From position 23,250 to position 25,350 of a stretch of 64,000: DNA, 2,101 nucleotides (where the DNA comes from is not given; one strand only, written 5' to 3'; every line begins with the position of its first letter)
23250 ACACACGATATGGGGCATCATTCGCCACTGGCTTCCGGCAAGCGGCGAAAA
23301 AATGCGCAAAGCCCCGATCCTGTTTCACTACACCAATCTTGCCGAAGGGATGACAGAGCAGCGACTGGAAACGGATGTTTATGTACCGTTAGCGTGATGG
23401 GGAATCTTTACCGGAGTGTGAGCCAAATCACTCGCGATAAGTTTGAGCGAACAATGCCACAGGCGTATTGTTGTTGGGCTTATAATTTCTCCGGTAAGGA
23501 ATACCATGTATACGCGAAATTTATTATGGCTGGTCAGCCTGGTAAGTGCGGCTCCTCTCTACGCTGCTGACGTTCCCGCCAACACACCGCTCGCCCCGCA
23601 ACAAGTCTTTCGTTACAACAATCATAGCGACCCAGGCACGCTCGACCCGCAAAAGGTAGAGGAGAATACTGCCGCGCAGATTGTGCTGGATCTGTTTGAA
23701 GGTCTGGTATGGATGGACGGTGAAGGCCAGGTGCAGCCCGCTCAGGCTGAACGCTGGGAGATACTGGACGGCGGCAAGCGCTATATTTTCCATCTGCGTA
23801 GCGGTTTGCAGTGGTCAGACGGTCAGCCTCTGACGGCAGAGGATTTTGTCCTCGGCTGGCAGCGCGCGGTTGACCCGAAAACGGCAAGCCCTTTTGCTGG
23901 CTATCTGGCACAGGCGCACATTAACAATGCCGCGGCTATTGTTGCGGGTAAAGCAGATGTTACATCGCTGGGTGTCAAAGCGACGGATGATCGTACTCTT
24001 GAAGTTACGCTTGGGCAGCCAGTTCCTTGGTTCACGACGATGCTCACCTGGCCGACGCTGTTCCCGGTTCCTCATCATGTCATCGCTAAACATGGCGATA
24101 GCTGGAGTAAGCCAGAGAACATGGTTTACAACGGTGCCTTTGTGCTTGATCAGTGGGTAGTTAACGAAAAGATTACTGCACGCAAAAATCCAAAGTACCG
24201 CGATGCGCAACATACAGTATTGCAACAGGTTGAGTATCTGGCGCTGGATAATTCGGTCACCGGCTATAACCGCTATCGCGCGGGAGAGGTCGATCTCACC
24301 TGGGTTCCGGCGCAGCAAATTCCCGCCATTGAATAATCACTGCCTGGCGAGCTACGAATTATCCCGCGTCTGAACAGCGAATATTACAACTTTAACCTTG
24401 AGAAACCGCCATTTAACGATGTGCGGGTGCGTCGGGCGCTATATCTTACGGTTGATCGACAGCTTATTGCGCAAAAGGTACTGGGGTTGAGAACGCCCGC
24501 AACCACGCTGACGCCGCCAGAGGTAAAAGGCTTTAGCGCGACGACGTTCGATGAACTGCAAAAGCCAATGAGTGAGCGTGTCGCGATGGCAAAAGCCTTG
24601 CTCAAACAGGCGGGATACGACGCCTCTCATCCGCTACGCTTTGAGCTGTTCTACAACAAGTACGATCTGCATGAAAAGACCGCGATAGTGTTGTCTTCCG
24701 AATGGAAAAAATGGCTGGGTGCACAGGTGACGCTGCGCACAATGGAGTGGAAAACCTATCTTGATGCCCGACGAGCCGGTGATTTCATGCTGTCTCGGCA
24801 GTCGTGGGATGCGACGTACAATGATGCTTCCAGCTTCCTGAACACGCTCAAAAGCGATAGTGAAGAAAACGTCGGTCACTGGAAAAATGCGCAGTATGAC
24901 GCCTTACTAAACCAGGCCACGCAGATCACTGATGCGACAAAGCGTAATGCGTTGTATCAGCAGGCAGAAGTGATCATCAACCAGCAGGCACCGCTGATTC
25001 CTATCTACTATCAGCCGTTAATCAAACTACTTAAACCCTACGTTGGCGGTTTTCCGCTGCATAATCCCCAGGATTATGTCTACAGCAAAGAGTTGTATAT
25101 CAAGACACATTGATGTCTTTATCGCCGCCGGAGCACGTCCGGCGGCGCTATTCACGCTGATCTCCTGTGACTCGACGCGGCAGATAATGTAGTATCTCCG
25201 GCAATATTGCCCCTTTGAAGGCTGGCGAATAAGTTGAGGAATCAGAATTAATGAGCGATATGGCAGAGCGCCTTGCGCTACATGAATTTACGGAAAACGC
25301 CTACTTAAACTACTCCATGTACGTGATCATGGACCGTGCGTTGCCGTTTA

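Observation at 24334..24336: Single in-frame TAA splits ygiS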

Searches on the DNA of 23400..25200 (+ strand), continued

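Call 13: search_dna_similar(query=window:23400-25200:+, collection=ecoli_genomes, mode=near, max_rows=60, rows=spread)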
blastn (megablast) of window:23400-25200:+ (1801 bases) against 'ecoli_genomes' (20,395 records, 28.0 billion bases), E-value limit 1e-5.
Records with a match: 5425; places in all: 5431; records where one place covers at least 80% of the query: 4054.
Genomes with a match: 5425 of 5426; with a place that covers at least 80% of the query: 4054. Places per genome that has any: lowest 1, median 1, highest 2. On chromosomes: 5430 places; on plasmids: 1.
Best place of each record, by identity: >=99% 65; 95-99% 5358; 90-95% 1; 80-90% 1.
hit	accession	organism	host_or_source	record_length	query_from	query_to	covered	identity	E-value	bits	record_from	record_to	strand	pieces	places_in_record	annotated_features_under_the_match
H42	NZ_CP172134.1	Escherichia coli strain GF131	chicken meat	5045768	1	1801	100%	100.0%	0e+0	3326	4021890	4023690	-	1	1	ygiS: ABC transporter substrate-binding protein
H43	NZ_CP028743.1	Escherichia coli strain A32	Phascolarctos cinereus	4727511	1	1801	100%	98.9%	0e+0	3221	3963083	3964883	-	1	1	ygiS: ABC transporter substrate-binding protein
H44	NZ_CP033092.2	Escherichia coli DSM 30083 = JCM 1649 = ATCC 11775 strain ...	-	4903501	1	1801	100%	98.9%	0e+0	3216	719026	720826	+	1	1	ygiS: ABC transporter substrate-binding protein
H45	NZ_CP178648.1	Escherichia coli strain VTB96815v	Chicken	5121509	1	1801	100%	98.9%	0e+0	3216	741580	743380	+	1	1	ygiS: ABC transporter substrate-binding protein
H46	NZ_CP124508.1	Escherichia coli strain AVS0068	environmental: river near WWTP effluent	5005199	1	1801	100%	98.8%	0e+0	3210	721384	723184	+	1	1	ygiS: ABC transporter substrate-binding protein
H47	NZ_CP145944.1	Escherichia coli PA2 strain PA2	-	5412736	1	1801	100%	98.8%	0e+0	3424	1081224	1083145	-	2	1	ABC transporter substrate-binding protein (x2)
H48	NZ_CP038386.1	Escherichia coli O55:H7 strain DEC5D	Homo sapiens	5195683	1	1801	100%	98.7%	0e+0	3199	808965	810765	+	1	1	ygiS: ABC transporter substrate-binding protein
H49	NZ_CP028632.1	Escherichia coli strain 135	cattle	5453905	1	1801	100%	98.7%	0e+0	3199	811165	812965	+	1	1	ygiS: ABC transporter substrate-binding protein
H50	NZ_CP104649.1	Escherichia coli strain PNUSAE008512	Bull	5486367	1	1801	100%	98.7%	0e+0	3199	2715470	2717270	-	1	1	ygiS: ABC transporter substrate-binding protein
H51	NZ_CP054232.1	Escherichia coli strain EcPF7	Homo sapiens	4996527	1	1801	100%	98.7%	0e+0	3193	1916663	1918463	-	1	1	ygiS: ABC transporter substrate-binding protein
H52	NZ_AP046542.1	Escherichia coli strain SK0832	Homo sapiens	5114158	1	1801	100%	98.7%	0e+0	3193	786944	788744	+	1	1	ygiS: ABC transporter substrate-binding protein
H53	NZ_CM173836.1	Escherichia coli strain 1424KP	Homo sapiens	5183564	3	1801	100%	98.7%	0e+0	3195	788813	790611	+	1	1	ygiS: ABC transporter substrate-binding protein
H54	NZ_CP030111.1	Escherichia coli strain MCJCHV-1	Homo sapiens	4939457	6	1801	100%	98.9%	0e+0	3206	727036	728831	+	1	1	ygiS: ABC transporter substrate-binding protein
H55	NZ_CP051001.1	Escherichia coli O157:H16 str. 98-3133 strain 98-3133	missing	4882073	6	1801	100%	98.9%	0e+0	3206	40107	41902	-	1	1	ygiS: ABC transporter substrate-binding protein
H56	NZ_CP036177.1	Escherichia coli strain WCHEC025970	Homo sapiens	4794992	6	1801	100%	98.9%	0e+0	3206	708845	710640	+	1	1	ygiS: ABC transporter substrate-binding protein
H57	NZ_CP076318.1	Escherichia coli strain Survcare045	Homo sapiens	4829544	6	1801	100%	98.9%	0e+0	3206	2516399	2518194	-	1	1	ygiS: ABC transporter substrate-binding protein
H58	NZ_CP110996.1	Escherichia coli strain XYEH3783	Homo sapiens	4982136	6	1801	100%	98.9%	0e+0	3206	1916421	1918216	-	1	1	ygiS: ABC transporter substrate-binding protein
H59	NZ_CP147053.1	Escherichia coli strain 1008S13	river water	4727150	6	1801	100%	98.9%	0e+0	3206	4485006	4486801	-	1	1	ygiS: ABC transporter substrate-binding protein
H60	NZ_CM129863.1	Escherichia coli strain SW07091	wastewater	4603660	6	1801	100%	98.9%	0e+0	3206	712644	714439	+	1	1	ygiS: ABC transporter substrate-binding protein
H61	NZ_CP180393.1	Escherichia coli strain JMK_KBN3987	Homo sapiens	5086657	6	1801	100%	98.9%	0e+0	3206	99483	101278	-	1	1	ygiS: ABC transporter substrate-binding protein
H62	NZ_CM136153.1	Escherichia coli strain PRO_A-1482-6W-A_ESBL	Homo sapiens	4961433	6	1801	100%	98.9%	0e+0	3206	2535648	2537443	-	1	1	ygiS: ABC transporter substrate-binding protein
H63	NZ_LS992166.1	Escherichia coli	-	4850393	6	1801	100%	98.9%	0e+0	3206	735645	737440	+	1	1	ygiS: ABC transporter substrate-binding protein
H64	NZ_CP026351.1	Escherichia coli strain 5A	not applicable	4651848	6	1801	100%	98.8%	0e+0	3201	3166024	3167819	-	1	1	ygiS: ABC transporter substrate-binding protein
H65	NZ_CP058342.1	Escherichia coli strain W60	Homo sapiens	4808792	6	1801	100%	98.8%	0e+0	3201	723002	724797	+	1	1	ygiS: ABC transporter substrate-binding protein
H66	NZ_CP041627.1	Escherichia coli strain ETEC6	Homo sapiens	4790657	6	1801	100%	98.8%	0e+0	3201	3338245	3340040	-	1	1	ygiS: ABC transporter substrate-binding protein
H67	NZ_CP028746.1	Escherichia coli strain A29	Hydrochoerus hydrochaeris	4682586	6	1801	100%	98.8%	0e+0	3201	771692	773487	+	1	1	ygiS: ABC transporter substrate-binding protein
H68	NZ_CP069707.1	Escherichia coli strain E41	pig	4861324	6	1801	100%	98.8%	0e+0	3201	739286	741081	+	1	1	ygiS: ABC transporter substrate-binding protein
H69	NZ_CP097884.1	Escherichia coli str. K-12 substr. MG1655 strain K-12 ...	not applicable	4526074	6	1801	100%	98.8%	0e+0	3201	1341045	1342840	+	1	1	ygiS: ABC transporter substrate-binding protein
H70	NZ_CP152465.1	Escherichia coli strain Sel(0 hit star)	not applicable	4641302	6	1801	100%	98.8%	0e+0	3201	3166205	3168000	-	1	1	ygiS: ABC transporter substrate-binding protein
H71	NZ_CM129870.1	Escherichia coli strain PCP06238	seawater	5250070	6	1801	100%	98.8%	0e+0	3201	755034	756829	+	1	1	ygiS: ABC transporter substrate-binding protein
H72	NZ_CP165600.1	Escherichia coli str. K-12 substr. W3110 strain K-12 ...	missing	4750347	6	1801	100%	98.8%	0e+0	3201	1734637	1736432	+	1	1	ygiS: ABC transporter substrate-binding protein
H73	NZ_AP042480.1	Escherichia coli strain OkiPb01676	bovine feces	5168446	6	1801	100%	98.8%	0e+0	3201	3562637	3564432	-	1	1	ygiS: ABC transporter substrate-binding protein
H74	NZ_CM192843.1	Escherichia coli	Homo sapiens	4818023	6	1801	100%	98.8%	0e+0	3201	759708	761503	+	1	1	ygiS: ABC transporter substrate-binding protein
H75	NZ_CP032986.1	Escherichia coli strain BE2-5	egret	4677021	6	1801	100%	98.8%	0e+0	3195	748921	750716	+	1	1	ygiS: ABC transporter substrate-binding protein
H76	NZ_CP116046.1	Escherichia coli strain EC812A1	Anal swab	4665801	6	1801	100%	98.8%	0e+0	3195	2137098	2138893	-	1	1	ygiS: ABC transporter substrate-binding protein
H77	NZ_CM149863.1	Escherichia coli strain LCP30S3_I3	Sus scrofa domesticus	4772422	6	1801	100%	98.8%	0e+0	3195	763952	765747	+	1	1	ygiS: ABC transporter substrate-binding protein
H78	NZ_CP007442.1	Escherichia coli ACN001 strain ACN001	-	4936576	6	1801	100%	98.7%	0e+0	3190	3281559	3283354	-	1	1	ygiS: ABC transporter substrate-binding protein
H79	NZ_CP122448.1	Escherichia coli strain 85.0412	Human urine sample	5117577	1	1801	100%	98.4%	0e+0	3166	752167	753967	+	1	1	ygiS: ABC transporter substrate-binding protein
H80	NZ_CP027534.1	Escherichia coli strain AR_0081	missing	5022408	1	1801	100%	98.2%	0e+0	3149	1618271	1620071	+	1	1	ygiS: ABC transporter substrate-binding protein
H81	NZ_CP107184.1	Escherichia coli strain R3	human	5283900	1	1801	100%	98.2%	0e+0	3149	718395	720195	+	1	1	ygiS: ABC transporter substrate-binding protein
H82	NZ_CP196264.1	Escherichia coli strain AH21H052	Homo sapiens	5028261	1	1801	100%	98.2%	0e+0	3149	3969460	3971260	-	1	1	ygiS: ABC transporter substrate-binding protein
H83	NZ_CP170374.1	Escherichia coli strain 2406_w1_hybrid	Homo sapiens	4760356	1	1801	100%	98.2%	0e+0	3149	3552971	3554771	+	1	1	ygiS: ABC transporter substrate-binding protein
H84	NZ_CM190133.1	Escherichia coli strain 23555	Homo sapiens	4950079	1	1801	100%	98.2%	0e+0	3149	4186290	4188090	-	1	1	ygiS: ABC transporter substrate-binding protein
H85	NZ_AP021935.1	Escherichia coli strain WP2-W18-ESBL-10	-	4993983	1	1801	100%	97.7%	0e+0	3094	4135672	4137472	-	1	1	ygiS: ABC transporter substrate-binding protein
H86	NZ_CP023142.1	Escherichia coli strain CFSAN061770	missing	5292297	1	1801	100%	97.4%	0e+0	3066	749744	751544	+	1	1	ygiS: ABC transporter substrate-binding protein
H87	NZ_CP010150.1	Escherichia coli strain D7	dog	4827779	1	1801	14%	98.1%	2e-58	448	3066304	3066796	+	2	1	none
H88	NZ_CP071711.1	Escherichia coli strain EC20017429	Homo sapiens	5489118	1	1801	14%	98.1%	2e-58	448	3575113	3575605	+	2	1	none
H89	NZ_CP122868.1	Escherichia coli strain ETEC1721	Sus scrofa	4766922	1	1801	14%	98.1%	2e-58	448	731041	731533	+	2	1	none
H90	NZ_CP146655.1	Escherichia coli strain MS 145-7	Homo sapiens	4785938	1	1801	14%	98.1%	2e-58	448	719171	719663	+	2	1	none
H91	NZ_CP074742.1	Escherichia coli strain RM6927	Homo sapiens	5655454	1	1801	14%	98.1%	2e-58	448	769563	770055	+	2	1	none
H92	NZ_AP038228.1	Escherichia coli strain HCM-22C-2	Gallus gallus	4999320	1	1801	14%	98.1%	2e-58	448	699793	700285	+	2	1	none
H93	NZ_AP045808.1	Escherichia coli strain 23CRST036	Homo sapiens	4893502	1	1801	14%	98.1%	2e-58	448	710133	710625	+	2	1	none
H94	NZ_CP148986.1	Escherichia coli strain JS01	chicken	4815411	1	1801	14%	97.7%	7e-57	442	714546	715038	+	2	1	none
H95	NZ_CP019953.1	Escherichia coli M8 strain M8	Mus musculus C57Bl/6J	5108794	1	1801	14%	98.8%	2e-58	448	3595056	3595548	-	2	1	none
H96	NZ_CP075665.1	Escherichia coli strain STEC2018-553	Homo sapiens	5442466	1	1801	14%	98.8%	2e-58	448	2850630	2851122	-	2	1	none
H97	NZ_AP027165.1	Escherichia coli strain H19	Homo sapiens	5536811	1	1801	14%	98.8%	2e-58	448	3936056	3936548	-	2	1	none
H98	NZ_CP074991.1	Escherichia coli strain 10159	Homo sapiens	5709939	1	1801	14%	98.8%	2e-58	448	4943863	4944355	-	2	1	none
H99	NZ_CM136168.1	Escherichia coli strain PRO_A-1422-6M-A_ESBL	Homo sapiens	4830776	1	1801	14%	98.8%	2e-58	448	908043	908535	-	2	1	none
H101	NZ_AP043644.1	Escherichia coli strain AST85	Homo sapiens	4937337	1644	1801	9%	95.6%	2e-63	254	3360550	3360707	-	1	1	hypothetical protein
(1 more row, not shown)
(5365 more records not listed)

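Call 17: get_annotated_region(hit=H97, flank=3000)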
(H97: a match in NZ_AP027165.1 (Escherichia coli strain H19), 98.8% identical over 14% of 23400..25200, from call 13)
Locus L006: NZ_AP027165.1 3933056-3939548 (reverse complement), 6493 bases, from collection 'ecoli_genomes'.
description: Escherichia coli strain H19 chromosome, complete genome
organism: Escherichia coli strain H19 (NCBI taxid 562)
replicon: chromosome; assembly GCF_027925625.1
host: Homo sapiens; source: missing; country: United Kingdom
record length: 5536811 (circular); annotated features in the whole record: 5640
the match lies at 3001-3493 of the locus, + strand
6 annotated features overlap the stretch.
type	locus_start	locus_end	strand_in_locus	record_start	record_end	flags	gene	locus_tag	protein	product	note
CDS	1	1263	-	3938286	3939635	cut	qseC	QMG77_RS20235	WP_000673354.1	quorum sensing histidine kinase QseC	-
CDS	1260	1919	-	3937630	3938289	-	qseB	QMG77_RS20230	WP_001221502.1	quorum sensing response regulator transcription factor QseB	-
CDS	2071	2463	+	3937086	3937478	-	ygiW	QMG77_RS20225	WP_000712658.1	OB fold stress tolerance protein YgiW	-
CDS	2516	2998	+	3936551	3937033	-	ygiV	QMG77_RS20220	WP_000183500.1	AraC family transcriptional regulator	-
CDS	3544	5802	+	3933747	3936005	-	parC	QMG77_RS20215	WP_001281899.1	DNA topoisomerase IV subunit A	-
CDS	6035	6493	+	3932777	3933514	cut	plsC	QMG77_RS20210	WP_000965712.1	1-acylglycerol-3-phosphate O-acyltransferase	-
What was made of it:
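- Closest known: The ygiS-deletion allele of strains such as O26:H11 11368 and H19. Same: Another natural null allele of the same gene at the same locus (calls 13, 17).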

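Call 18: get_annotated_region(hit=H69, flank=3000)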
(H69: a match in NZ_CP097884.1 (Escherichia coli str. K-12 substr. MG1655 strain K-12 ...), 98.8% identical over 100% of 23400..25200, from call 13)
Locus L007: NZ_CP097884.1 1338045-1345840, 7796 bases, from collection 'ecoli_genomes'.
description: Escherichia coli str. K-12 substr. MG1655 strain K-12 chromosome, complete genome
organism: Escherichia coli str. K-12 substr. MG1655 strain K-12 substr. MG1655 (NCBI taxid 511145)
replicon: chromosome; assembly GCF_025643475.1
host: not applicable; source: not applicable; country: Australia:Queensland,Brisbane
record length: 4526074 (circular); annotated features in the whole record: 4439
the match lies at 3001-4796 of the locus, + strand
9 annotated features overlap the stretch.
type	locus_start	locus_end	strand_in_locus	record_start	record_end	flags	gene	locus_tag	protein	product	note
CDS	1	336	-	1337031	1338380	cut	qseC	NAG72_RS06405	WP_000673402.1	quorum sensing histidine kinase QseC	-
CDS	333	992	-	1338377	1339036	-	qseB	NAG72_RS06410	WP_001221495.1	quorum sensing response regulator transcription factor QseB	-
CDS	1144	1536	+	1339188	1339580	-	ygiW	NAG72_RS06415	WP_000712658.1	OB fold stress tolerance protein YgiW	-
CDS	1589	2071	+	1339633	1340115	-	ygiV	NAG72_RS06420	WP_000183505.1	GyrI-like domain-containing protein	-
CDS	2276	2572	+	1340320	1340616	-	mqsR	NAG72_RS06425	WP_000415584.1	type II toxin-antitoxin system toxin MqsR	-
CDS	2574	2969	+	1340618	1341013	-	mqsA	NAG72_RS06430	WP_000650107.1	type II toxin-antitoxin system antitoxin MqsA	-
CDS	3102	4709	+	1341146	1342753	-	ygiS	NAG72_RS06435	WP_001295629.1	ABC transporter substrate-binding protein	-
CDS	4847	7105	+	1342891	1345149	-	parC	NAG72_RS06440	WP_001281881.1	DNA topoisomerase IV subunit A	-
CDS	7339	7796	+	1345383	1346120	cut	plsC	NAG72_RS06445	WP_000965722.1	1-acylglycerol-3-phosphate O-acyltransferase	-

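Call 20: search_dna_similar(query=window:23990-24070:+, collection=ecoli_genomes, mode=near, max_rows=40)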
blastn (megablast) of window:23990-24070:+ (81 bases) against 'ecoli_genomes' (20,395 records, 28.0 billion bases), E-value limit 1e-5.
Records with a match: 715; places in all: 716; records where one place covers at least 80% of the query: 715.
Genomes with a match: 715 of 5426; with a place that covers at least 80% of the query: 715. Places per genome that has any: lowest 1, median 1, highest 2. On chromosomes: 716 places; on plasmids: 0.
Best place of each record, by identity: >=99% 1; 95-99% 714.
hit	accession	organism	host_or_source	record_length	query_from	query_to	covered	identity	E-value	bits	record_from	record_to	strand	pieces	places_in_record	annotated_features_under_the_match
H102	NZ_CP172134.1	Escherichia coli strain GF131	chicken meat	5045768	1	81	100%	100.0%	6e-34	150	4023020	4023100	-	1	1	ygiS: ABC transporter substrate-binding protein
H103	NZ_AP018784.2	Escherichia coli strain SK1144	-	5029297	1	81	100%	97.5%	1e-30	139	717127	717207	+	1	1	ygiS: ABC transporter substrate-binding protein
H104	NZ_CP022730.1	Escherichia coli strain SA186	Homo sapiens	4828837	1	81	100%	97.5%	1e-30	139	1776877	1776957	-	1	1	ygiS: ABC transporter substrate-binding protein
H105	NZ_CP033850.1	Escherichia coli strain FDAARGOS_497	Homo sapiens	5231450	1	81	100%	97.5%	1e-30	139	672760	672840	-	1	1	ygiS: ABC transporter substrate-binding protein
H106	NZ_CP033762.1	Escherichia coli strain FDAARGOS_536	Homo sapiens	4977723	1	81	100%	97.5%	1e-30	139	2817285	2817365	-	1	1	ygiS: ABC transporter substrate-binding protein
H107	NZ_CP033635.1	Escherichia coli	chicken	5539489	1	81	100%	97.5%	1e-30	139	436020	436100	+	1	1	ygiS: ABC transporter substrate-binding protein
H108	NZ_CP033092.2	Escherichia coli DSM 30083 = JCM 1649 = ATCC 11775 strain ...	-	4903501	1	81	100%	97.5%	1e-30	139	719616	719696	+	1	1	ygiS: ABC transporter substrate-binding protein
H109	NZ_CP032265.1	Escherichia coli strain AR_0089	missing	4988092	1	81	100%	97.5%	1e-30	139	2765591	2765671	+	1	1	ygiS: ABC transporter substrate-binding protein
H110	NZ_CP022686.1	Escherichia coli Nissle 1917 strain Nissle 1917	Homo sapiens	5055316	1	81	100%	97.5%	1e-30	139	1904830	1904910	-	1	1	ygiS: ABC transporter substrate-binding protein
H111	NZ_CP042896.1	Escherichia coli strain CFSAN061771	missing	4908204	1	81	100%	97.5%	1e-30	139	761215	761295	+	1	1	ygiS: ABC transporter substrate-binding protein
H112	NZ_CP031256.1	Escherichia coli strain M16807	Homo sapiens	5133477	1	81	100%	97.5%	1e-30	139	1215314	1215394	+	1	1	ygiS: ABC transporter substrate-binding protein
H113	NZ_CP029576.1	Escherichia coli strain DA33135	Homo sapiens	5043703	1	81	100%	97.5%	1e-30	139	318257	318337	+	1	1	ygiS: ABC transporter substrate-binding protein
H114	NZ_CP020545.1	Escherichia coli strain ZJ3920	Homo sapiens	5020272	1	81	100%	97.5%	1e-30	139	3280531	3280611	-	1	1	ygiS: ABC transporter substrate-binding protein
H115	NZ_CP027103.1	Escherichia coli strain RM14723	dog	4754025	1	81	100%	97.5%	1e-30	139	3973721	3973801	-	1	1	ygiS: ABC transporter substrate-binding protein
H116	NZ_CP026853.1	Escherichia coli strain MS7163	Homo sapiens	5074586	1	81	100%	97.5%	1e-30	139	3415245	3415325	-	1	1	ygiS: ABC transporter substrate-binding protein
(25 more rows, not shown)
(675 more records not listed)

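Call 27: search_rna_families(source=L006, start=2900, end=3650, threshold=evalue, max_evalue=0.01)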
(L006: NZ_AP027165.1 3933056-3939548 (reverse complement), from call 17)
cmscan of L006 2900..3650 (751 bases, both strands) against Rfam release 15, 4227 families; matches with E-value up to 0.01: 0.
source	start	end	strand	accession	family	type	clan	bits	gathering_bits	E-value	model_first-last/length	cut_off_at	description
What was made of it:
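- Tried and rejected: An Rfam scan found no family (call 27).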

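Call 40: search_dna_similar(query=L006:3128-3363:+, collection=ecoli_genomes, mode=near, max_rows=12, rows=spread)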
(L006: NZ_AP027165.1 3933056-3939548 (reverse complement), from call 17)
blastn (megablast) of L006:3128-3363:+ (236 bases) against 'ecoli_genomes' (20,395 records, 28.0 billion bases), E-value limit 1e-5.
Records with a match: 1357; places in all: 1358; records where one place covers at least 80% of the query: 1357.
Genomes with a match: 1357 of 5426; with a place that covers at least 80% of the query: 1357. Places per genome that has any: lowest 1, median 1, highest 2. On chromosomes: 1358 places; on plasmids: 0.
Best place of each record, by identity: >=99% 1208; 95-99% 142; 90-95% 7.
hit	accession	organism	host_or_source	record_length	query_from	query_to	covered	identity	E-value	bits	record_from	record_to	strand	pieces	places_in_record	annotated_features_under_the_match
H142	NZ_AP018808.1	Escherichia coli strain E2865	Bos taurus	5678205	1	236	100%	100.0%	2e-119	436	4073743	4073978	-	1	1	none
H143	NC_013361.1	Escherichia coli O26:H11 str. 11368 strain 11368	-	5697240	1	236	100%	100.0%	2e-119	436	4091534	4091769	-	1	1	none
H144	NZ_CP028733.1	Escherichia coli strain H2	Homo sapiens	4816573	1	236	100%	100.0%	2e-119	436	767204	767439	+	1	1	none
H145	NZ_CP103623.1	Escherichia coli strain 3985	Homo sapiens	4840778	1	236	100%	100.0%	2e-119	436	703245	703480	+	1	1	none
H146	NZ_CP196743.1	Escherichia coli strain FXCREC004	Homo sapiens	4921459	1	236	100%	100.0%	2e-119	436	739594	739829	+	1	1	none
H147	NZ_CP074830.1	Escherichia coli strain 7_15_5C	bovine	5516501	1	236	100%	100.0%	2e-119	436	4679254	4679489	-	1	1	none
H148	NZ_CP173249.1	Escherichia coli strain SRY149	Homo sapiens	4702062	1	236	100%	100.0%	2e-119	436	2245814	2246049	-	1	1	none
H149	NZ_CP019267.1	Escherichia coli strain 13C1079T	chicken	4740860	1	236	100%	99.6%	8e-118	431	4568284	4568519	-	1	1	none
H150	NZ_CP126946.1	Escherichia coli O78:H51 strain APEC E18005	Gallus gallus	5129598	1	236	100%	99.6%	8e-118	431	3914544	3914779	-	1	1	none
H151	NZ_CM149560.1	Escherichia coli strain MEI7BO1-21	Soil surface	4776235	1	236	100%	99.6%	8e-118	431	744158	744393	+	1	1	none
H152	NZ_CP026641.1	Escherichia coli strain FORC_082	chicken meat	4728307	1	236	100%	95.3%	4e-101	375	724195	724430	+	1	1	none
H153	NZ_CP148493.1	Escherichia coli strain Z1323CEC0003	Chicken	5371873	19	236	92%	93.1%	2e-84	320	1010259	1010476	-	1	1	group II intron maturase-specific domain-containing protein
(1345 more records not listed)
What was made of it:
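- Tried and rejected: BLAST shows it is single-copy, specific to those genomes, and 93% identical to part of a group II intron maturase region elsewhere (call 40).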
